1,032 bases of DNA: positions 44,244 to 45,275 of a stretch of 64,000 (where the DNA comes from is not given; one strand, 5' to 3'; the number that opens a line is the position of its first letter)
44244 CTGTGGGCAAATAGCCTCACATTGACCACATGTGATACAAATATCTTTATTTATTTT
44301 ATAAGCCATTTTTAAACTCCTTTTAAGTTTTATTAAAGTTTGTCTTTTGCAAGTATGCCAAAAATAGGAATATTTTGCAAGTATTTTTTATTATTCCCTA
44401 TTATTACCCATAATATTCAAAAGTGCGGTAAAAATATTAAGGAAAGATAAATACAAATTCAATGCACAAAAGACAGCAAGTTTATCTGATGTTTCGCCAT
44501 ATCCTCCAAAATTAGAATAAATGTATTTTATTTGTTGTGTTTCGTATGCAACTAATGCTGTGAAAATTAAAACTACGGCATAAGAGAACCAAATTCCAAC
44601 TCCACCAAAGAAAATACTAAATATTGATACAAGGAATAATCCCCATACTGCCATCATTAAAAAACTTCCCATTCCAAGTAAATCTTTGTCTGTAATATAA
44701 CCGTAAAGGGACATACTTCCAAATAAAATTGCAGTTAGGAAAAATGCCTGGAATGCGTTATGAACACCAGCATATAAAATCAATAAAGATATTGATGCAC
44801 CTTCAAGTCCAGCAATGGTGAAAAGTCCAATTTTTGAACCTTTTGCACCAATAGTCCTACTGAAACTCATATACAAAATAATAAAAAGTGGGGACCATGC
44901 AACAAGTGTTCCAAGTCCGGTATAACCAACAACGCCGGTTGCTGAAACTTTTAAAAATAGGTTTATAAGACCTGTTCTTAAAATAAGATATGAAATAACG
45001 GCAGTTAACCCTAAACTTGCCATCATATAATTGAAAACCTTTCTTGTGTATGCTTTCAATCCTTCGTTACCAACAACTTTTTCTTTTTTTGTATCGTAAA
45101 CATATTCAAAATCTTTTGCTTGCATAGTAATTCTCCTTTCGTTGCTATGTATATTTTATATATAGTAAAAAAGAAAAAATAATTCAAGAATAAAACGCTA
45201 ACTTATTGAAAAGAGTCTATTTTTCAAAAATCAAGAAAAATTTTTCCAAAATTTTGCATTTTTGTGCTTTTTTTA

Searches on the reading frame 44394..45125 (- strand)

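Call 78: search_protein_families(library=pfam, proteins=[window:44394-45125:-], max_evalue=0.00001)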
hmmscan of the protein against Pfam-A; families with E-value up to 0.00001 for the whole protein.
window:44394-45125:- (244 aa): 1 family
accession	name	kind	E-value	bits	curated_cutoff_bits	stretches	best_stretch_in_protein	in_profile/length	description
PF01027.25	Bax1-I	-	2.8e-40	138.8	34.1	1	25-239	2-207/207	Inhibitor of apoptosis-promoting Bax1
